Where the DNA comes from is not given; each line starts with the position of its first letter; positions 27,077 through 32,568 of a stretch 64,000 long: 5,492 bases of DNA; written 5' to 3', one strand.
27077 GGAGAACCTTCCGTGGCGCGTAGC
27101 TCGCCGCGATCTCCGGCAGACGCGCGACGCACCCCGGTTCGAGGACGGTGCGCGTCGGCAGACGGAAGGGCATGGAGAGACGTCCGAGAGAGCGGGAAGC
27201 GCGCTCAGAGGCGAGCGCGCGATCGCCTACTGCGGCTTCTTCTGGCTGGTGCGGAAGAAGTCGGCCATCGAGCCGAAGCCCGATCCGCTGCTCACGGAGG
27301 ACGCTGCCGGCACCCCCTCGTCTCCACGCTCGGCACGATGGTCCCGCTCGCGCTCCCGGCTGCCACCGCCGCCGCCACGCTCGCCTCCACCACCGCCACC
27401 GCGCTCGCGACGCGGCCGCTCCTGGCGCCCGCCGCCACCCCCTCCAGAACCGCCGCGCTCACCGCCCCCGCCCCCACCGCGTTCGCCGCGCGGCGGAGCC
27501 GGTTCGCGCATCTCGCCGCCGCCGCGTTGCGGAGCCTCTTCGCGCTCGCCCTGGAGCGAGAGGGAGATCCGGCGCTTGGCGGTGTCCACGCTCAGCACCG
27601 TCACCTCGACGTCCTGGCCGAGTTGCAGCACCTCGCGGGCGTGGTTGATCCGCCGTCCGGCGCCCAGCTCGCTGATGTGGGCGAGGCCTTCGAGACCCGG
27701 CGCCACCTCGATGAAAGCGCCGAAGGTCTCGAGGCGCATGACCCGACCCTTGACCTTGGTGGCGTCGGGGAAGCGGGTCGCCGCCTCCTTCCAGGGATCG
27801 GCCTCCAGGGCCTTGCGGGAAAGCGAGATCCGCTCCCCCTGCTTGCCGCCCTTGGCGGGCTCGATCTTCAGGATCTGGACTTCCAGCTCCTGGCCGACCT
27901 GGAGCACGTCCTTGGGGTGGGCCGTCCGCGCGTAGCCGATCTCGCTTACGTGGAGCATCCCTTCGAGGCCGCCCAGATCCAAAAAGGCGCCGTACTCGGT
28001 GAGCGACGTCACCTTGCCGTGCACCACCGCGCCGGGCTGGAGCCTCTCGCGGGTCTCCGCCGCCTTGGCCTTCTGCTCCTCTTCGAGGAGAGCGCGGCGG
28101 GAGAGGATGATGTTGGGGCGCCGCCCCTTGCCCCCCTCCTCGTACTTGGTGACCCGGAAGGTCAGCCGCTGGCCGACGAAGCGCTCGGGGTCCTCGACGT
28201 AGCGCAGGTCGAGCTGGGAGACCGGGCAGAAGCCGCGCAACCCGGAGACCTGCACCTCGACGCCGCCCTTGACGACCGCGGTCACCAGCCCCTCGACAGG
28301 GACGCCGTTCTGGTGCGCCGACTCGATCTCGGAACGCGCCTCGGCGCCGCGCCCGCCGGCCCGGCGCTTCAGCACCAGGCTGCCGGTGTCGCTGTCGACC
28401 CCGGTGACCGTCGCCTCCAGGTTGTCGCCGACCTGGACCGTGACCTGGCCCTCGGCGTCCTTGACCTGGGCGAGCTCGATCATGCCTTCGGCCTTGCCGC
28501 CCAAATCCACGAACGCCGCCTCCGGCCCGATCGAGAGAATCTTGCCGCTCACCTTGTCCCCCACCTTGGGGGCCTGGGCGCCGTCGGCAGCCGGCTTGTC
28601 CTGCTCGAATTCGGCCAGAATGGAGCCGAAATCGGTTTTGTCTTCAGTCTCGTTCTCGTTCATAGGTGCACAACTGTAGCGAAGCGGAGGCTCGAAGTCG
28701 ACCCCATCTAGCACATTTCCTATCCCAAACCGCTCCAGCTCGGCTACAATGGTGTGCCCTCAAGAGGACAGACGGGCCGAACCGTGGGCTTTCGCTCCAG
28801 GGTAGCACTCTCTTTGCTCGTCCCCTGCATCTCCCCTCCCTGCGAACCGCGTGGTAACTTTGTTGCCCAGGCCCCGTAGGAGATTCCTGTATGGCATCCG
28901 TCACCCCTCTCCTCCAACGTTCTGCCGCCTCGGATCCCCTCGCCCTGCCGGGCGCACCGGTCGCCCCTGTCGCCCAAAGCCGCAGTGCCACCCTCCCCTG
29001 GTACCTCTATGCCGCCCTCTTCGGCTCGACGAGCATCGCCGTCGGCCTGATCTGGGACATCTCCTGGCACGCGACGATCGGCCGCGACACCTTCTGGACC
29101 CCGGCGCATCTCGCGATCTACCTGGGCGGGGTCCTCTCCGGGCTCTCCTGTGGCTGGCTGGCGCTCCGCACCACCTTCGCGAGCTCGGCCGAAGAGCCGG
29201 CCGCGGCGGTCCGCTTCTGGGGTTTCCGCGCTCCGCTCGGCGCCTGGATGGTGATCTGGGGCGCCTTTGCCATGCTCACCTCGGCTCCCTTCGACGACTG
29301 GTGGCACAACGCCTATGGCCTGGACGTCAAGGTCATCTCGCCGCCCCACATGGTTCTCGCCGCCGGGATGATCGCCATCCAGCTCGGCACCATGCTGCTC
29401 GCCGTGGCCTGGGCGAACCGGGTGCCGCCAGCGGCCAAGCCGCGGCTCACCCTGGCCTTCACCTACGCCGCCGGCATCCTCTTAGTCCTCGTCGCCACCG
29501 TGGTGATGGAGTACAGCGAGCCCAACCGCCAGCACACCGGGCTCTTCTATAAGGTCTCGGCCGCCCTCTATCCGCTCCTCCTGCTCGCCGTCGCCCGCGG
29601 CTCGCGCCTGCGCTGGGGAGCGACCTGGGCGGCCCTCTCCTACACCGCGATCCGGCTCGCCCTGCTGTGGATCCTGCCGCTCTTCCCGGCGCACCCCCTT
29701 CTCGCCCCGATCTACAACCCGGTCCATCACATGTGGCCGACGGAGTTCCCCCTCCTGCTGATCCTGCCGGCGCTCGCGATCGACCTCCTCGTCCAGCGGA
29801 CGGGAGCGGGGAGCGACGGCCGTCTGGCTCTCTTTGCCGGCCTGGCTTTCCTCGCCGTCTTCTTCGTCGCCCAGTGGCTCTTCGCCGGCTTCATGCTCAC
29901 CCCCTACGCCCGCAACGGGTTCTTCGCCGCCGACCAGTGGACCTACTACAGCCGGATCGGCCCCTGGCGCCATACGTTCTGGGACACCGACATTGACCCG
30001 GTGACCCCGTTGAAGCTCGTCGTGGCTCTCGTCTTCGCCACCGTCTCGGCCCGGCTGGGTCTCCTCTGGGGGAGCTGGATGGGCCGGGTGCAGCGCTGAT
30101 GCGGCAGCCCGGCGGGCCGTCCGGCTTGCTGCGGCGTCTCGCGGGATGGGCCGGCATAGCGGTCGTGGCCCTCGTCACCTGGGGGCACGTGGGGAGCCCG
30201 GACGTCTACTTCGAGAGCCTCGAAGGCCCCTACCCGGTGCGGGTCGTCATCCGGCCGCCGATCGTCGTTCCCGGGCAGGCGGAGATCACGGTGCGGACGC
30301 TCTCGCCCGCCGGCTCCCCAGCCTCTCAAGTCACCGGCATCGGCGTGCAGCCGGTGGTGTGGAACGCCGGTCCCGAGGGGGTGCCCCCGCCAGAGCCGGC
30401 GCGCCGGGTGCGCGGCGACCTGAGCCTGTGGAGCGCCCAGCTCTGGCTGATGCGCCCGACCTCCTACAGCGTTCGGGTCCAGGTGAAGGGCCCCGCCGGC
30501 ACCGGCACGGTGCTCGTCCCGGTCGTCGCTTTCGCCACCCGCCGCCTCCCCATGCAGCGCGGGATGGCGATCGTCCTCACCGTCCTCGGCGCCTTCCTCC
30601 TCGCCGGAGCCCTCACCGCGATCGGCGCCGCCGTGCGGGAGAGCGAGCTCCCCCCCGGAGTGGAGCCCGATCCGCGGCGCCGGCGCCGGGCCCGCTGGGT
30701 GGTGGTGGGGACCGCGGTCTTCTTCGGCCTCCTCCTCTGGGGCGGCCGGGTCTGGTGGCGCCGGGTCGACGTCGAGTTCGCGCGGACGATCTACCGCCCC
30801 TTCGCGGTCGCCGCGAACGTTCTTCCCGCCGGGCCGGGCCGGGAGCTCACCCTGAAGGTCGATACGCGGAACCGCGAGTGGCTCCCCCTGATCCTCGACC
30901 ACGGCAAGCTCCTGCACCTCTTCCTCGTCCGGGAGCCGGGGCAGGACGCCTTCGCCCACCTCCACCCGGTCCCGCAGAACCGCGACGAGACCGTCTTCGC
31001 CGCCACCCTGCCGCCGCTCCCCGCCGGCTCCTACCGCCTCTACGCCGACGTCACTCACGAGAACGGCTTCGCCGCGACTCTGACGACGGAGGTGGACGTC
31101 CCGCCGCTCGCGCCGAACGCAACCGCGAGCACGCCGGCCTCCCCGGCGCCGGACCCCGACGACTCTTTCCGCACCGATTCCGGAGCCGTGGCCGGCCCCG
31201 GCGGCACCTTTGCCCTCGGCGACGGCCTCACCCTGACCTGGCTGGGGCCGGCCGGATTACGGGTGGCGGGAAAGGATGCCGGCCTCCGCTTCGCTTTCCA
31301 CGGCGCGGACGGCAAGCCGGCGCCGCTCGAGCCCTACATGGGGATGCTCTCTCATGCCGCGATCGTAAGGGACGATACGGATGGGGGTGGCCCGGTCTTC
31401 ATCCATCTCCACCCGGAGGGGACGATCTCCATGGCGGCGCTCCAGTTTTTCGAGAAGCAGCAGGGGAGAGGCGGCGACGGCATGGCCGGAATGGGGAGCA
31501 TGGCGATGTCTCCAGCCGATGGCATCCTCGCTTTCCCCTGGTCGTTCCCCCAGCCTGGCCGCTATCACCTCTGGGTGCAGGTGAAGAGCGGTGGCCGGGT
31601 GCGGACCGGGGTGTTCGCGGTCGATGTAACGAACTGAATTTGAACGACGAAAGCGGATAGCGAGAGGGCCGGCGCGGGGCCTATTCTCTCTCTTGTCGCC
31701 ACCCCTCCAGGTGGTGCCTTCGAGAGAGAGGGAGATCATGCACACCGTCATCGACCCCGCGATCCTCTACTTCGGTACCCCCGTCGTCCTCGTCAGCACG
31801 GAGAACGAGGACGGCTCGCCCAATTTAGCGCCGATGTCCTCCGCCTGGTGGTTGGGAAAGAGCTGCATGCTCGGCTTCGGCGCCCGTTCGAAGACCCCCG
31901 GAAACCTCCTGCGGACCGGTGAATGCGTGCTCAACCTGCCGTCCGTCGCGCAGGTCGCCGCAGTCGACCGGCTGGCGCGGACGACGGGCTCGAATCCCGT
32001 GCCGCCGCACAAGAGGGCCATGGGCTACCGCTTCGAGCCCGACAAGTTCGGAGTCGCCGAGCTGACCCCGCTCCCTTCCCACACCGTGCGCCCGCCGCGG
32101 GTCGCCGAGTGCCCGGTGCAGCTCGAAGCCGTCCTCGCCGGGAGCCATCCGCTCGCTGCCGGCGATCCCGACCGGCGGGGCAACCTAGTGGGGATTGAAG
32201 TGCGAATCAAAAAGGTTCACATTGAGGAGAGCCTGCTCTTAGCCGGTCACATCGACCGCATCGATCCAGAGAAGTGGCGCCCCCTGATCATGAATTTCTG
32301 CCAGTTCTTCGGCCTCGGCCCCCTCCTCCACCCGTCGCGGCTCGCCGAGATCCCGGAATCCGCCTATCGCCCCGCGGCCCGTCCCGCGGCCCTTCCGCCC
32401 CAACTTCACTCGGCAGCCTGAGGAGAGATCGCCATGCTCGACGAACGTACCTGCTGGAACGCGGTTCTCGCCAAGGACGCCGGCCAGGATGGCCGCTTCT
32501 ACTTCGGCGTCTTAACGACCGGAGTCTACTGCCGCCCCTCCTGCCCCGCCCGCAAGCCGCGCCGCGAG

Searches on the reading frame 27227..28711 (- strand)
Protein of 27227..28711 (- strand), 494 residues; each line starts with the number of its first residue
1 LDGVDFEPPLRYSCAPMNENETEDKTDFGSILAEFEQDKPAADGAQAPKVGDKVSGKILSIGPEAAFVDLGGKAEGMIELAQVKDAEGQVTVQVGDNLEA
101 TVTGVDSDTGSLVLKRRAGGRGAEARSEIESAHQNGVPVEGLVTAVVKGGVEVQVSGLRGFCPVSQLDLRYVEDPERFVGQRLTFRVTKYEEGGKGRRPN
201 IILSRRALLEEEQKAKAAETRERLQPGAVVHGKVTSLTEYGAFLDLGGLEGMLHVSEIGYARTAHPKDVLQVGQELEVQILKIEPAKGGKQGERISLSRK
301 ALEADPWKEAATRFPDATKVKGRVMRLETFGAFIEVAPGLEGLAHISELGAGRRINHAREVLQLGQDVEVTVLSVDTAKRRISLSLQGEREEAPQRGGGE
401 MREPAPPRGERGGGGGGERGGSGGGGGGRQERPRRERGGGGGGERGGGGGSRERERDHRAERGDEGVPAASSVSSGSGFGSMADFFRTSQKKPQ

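Call 86: search_protein_families(library=pfam, proteins=[L087:8142-8477:+, L087:8518-9513:-], max_evalue=0.01)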
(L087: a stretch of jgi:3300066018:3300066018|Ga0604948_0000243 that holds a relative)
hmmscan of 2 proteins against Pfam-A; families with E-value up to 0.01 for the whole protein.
L087:8142-8477:+ (112 aa): 0 families

L087:8518-9513:- (331 aa): 2 families
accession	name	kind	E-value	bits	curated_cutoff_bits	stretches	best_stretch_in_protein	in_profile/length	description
PF14261.11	DUF4351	-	0.0018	18.7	25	1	265-318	6-55/59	Domain of unknown function (DUF4351)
PF09811.14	Yae1_N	-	0.0025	17.9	27.5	1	236-266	7-37/39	Essential protein Yae1, N terminal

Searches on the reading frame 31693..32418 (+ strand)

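Call 3: search_protein_families(library=pfam, proteins=[window:31693-32418:+], max_evalue=1)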
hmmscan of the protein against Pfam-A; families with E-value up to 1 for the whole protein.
window:31693-32418:+ (242 aa): 2 families
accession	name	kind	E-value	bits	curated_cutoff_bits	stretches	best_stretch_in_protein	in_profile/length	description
PF01613.24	Flavin_Reduct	-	1.9e-13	51.3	27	1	27-154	4-118/153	Flavin reductase like domain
PF04289.18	DUF447_N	-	0.019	15.4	24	1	32-82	3-51/114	Protein of unknown function (DUF447) N-terminal domain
